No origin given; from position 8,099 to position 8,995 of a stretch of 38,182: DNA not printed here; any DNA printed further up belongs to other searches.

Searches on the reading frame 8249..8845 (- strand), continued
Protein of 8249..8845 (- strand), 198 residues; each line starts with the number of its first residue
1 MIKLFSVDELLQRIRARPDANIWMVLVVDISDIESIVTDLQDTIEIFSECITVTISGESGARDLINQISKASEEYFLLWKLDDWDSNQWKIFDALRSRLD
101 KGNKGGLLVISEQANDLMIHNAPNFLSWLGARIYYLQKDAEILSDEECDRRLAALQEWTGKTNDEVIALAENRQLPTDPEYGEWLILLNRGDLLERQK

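Call 46: search_protein_families(library=padloc, alignment_id=A5, max_evalue=0.00001)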
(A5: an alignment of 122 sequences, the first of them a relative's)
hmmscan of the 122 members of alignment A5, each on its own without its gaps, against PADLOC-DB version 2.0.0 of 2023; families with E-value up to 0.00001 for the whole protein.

A. member 1, L001:409-786:- (125 aa): 0 families

B. families by the number of members that match (of 122 scanned): 79 families (the first 25 are shown)
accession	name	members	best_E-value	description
PDLC02919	HEAT-ARM_XIII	3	4.2e-27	-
PDLC04135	mad3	2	6.1e-23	mads_3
PDLC03756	RT_UG19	2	4.8e-08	DRT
PDLC04559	PDC-M28B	2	2.2e-06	-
PDLC02911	VakA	2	5.7e-06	-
PDLC04042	PD-T4-6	1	4.8e-89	-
PDLC04061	PD-T4-6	1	2.9e-88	-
PDLC04053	PD-T4-6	1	2.6e-82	-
PDLC04043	PD-T4-6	1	2.4e-76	-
PDLC04060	PD-T4-6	1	3.4e-74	-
PDLC04054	PD-T4-6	1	9.3e-73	-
PDLC04039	PD-T4-6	1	6.4e-72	-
PDLC04052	PD-T4-6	1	2.5e-69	-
PDLC04138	mad6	1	1.5e-68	mads_6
PDLC04057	PD-T4-6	1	2.2e-67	-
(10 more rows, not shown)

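Call 47: search_protein_families(library=pfam, alignment_id=A5, max_evalue=0.00001)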
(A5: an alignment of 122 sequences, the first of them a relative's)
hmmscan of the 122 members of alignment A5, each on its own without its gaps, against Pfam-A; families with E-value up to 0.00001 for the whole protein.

A. member 1, L001:409-786:- (125 aa): 1 family
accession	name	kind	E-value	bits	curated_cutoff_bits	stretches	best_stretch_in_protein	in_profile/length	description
PF19631.4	Trypco2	-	3.3e-18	66.1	24.2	1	8-81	1-78/78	Trypsin-co-occurring domain 2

B. families by the number of members that match (of 122 scanned): 182 families (the first 25 are shown)
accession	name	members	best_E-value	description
PF07719.23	TPR_2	4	2.4e-23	Tetratricopeptide repeat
PF00815.25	Histidinol_dh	3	2.9e-149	Histidinol dehydrogenase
PF00224.27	PK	3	2e-118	Pyruvate kinase, barrel domain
PF13646.12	HEAT_2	3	4.2e-49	HEAT repeats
PF02887.21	PK_C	3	4.6e-34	Pyruvate kinase, alpha/beta domain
PF02985.28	HEAT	3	3.8e-33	HEAT repeat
PF02518.31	HATPase_c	3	3.4e-26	Histidine kinase-, DNA gyrase B-, and HSP90-like ATPase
PF00515.34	TPR_1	3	7.3e-24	Tetratricopeptide repeat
PF12717.13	Cnd1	3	1.3e-20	non-SMC mitotic condensation complex subunit 1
PF00391.29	PEP-utilizers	3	2.5e-19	PEP-utilising enzyme, mobile domain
PF00702.32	Hydrolase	3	1.3e-18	haloacid dehalogenase-like hydrolase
PF00512.31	HisKA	3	4.7e-16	His Kinase A (phospho-acceptor) domain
PF13513.12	HEAT_EZ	3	1.3e-13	HEAT-like repeat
PF13428.12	TPR_14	3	7.6e-12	Tetratricopeptide repeat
PF13424.12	TPR_12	3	1.3e-10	Tetratricopeptide repeat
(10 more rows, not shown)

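Call 52: search_protein_families(library=pfam, alignment_id=A2, max_evalue=0.01)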
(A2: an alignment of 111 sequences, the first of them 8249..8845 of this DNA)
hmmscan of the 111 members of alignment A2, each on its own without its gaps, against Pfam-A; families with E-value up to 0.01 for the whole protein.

A. member 1, window:8249-8845:- (198 aa): 0 families

B. families by the number of members that match (of 111 scanned): 5 families
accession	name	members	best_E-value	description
PF00501.34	AMP-binding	1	0.00097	AMP-binding enzyme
PF06902.16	Fer4_19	1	0.0027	Divergent 4Fe-4S mono-cluster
PF00401.25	ATP-synt_DE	1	0.0055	ATP synthase, Delta/Epsilon chain, long alpha-helix domain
PF12320.13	SbcD_C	1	0.007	Type 5 capsule protein repressor C-terminal domain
PF09895.14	DUF2122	1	0.0092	RecB-family nuclease (DUF2122)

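Call 54: search_protein_families(library=phrogs, proteins=[window:8249-8845:-], max_evalue=0.1)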
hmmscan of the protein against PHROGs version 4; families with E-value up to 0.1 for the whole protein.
window:8249-8845:- (198 aa): 1 family
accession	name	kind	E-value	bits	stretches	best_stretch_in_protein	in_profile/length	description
phrog_6275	-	unknown function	0.096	13.5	0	83-141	29-87/126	-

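Call 56: fold_search(model_id=the predicted structure, library=pdb)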
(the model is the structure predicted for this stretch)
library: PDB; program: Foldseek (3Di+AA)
matches with E <= 10: 1138; with E <= 0.001: 1
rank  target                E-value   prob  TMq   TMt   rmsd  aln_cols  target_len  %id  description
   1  7thv_B                9.1e-04  0.99  0.39  0.27   9.1       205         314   16  Structure of the yeast clamp loader (Replication Factor C RFC) bound to the sliding clamp (Proliferating Cell Nuclear  (released 2022-02-16)
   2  1l8q                  1.9e-03  1.00  0.47  0.31  10.4       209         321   12  CRYSTAL STRUCTURE OF DNA REPLICATION INITIATION FACTOR (released 2002-09-25)
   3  3sc3_A                3.0e-03  0.99  0.46  0.43  11.2       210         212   15  Crystal structure of a Putative DNA replication regulator Hda (Sama_1916) from SHEWANELLA AMAZONENSIS SB2B at 3.00 A r (released 2011-07-13)
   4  3bos_B                3.8e-03  0.98  0.43  0.38   7.9       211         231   17  Crystal structure of a putative dna replication regulator HDA (SAMA_1916) from Shewanella amazonensis sb2b at 1.75 A r (released 2008-01-15)
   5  7u19_C                4.9e-03  1.00  0.46  0.31   5.7       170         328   14  RFC:PCNA bound to nicked DNA (released 2022-07-06)
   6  1sxj_E                5.5e-03  0.98  0.44  0.30   9.2       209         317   11  Crystal Structure of the Eukaryotic Clamp Loader (Replication Factor C, RFC) Bound to the DNA Sliding Clamp (Prolifera (released 2004-06-22)
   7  1xx6_B                6.2e-03  1.00  0.41  0.48   3.8       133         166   10  X-ray structure of Clostridium acetobutylicum thymidine kinase with ADP. Northeast Structural Genomics Target CAR26. (released 2004-12-21)
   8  1ny6_A                6.2e-03  0.99  0.45  0.38   8.4       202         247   13  Crystal structure of sigm54 activator (AAA+ ATPase) in the active state (released 2003-11-11)
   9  3bos_A                6.6e-03  0.98  0.46  0.41   9.3       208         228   14  Crystal structure of a putative dna replication regulator HDA (SAMA_1916) from Shewanella amazonensis sb2b at 1.75 A r (released 2008-01-15)
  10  7zbh_F                7.0e-03  0.97  0.42  0.26   9.1       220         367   15  ATP-dependent zinc metalloprotease FtsH (BB0789) from Borrelia burgdorferi (released 2023-04-05)
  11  8zwo_D                8.4e-03  0.97  0.41  0.30  10.6       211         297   13  Structure of CTF18-PCNA with ATP (released 2025-06-18)
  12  6qem_G                9.5e-03  1.00  0.44  0.38   5.2       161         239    9  E. coli DnaBC complex bound to ssDNA (released 2019-03-06)
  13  3pvs_B                1.0e-02  0.98  0.40  0.22   6.0       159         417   14  Structure and biochemical activities of Escherichia coli MgsA (released 2011-02-02)
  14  8q3w_A                1.1e-02  0.99  0.42  0.35   4.9       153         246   14  ATP-bound IstB in complex to duplex DNA (released 2024-07-10)
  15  2chg_A                1.1e-02  0.99  0.45  0.41   6.1       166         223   13  Replication Factor C domains 1 and 2 (released 2006-06-06)
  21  4tvs_A                1.5e-02  0.99  0.44  0.40   5.1       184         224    8  LAP1(aa356-583), H.sapiens, bound to VHH-BS1 (released 2014-09-03)
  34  4bj5_B                2.6e-02  0.92  0.42  0.31   7.0       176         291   13  Crystal structure of Rif2 in complex with the C-terminal domain of Rap1 (Rap1-RCT) (released 2013-06-19)
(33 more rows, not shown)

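Call 66: search_dna_similar(query=window:8249-8845:-, collection=plasmids, mode=protein, max_evalue=0.001, max_rows=15)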
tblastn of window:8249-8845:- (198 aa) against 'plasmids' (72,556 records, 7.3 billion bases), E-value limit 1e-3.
No match.

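Call 67: search_dna_similar(query=window:8249-8845:-, collection=phages, mode=protein, max_evalue=0.001, max_rows=15)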
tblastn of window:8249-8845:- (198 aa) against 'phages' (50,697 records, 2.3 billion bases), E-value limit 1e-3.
No match.

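Call 68: find_related_loci(query=A2, collection=viral_contigs, flank=6000)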
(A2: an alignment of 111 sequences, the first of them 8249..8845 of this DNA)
Query A2 (198 aa) in viral_contigs; peptide patterns used: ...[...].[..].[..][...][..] (x = any residue, [..] = any of these).
15 stretches matched a pattern; 2 encode a relative of the query (tblastn E <= 1e-3); 2 distinct loci.
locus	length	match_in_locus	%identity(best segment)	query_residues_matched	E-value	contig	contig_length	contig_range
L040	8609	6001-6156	46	143-194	9e-10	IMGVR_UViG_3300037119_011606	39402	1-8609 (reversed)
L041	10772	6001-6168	36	139-194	7e-6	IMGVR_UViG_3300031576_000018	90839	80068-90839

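Call 80: search_protein_families(library=phrogs, proteins=[L040:2812-3597:+, L040:4366-5754:+, L040:6391-7782:+, L040:6156-6389:+, L040:5744-5983:+, L041:3261-3851:+, L041:3851-4471:+, L041:5095-5706:+, L041:5664-5978:+, L041:6223-6411:+], max_evalue=0.001)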
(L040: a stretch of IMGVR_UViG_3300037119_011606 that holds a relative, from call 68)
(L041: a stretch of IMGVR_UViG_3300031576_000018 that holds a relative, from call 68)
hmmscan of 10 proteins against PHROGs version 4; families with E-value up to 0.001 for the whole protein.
L040:2812-3597:+ (261 aa): 2 families
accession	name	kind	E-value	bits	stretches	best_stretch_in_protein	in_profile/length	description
phrog_3869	-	DNA, RNA and nucleotide metabolism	2.1e-05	24.2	1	205-260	498-554/656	NAD-dependent DNA ligase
phrog_24545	-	DNA, RNA and nucleotide metabolism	0.00034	21.1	1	209-256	176-223/229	HNH endonuclease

L040:4366-5754:+ (462 aa): 1 family
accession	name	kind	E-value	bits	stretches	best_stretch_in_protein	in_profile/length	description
phrog_17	-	DNA, RNA and nucleotide metabolism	1.4e-20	73.9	1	33-452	482-830/1445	DNA polymerase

L040:6391-7782:+ (463 aa): 8 families
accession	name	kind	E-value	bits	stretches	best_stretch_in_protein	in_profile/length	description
phrog_17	-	DNA, RNA and nucleotide metabolism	7.5e-70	237.2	1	23-461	841-1233/1445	DNA polymerase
phrog_2573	-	DNA, RNA and nucleotide metabolism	1e-14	55.5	1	185-417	3-225/336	DNA polymerase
phrog_12241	-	DNA, RNA and nucleotide metabolism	1.6e-14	54.8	1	42-183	366-499/502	DNA polymerase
phrog_10285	-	DNA, RNA and nucleotide metabolism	1.1e-12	48.7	1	169-245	27-103/321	DNA polymerase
phrog_15971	-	DNA, RNA and nucleotide metabolism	3.5e-11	43.9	1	36-213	21-180/376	DNA polymerase I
phrog_5995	-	DNA, RNA and nucleotide metabolism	1.2e-09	39.1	1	286-448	3-155/236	DNA polymerase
phrog_23226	-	DNA, RNA and nucleotide metabolism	4.4e-06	26.4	1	123-305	266-446/611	DNA polymerase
phrog_12116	-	DNA, RNA and nucleotide metabolism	5.9e-05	24.3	1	165-214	3-55/81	DNA polymerase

L040:6156-6389:+ (77 aa): 0 families

L040:5744-5983:+ (79 aa): 0 families

L041:3261-3851:+ (196 aa): 0 families

L041:3851-4471:+ (206 aa): 1 family
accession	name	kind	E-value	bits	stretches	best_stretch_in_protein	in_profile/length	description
phrog_424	-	moron, auxiliary metabolic gene and host takeover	1.6e-20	74.5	1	1-138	161-304/460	phosphoadenosine phosphosulfate reductase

L041:5095-5706:+ (203 aa): 0 families

L041:5664-5978:+ (104 aa): 0 families

L041:6223-6411:+ (62 aa): 1 family
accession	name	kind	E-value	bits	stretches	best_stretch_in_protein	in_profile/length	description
phrog_3820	-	other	1.2e-06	28.8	1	2-50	3-52/255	DNA methyltransferase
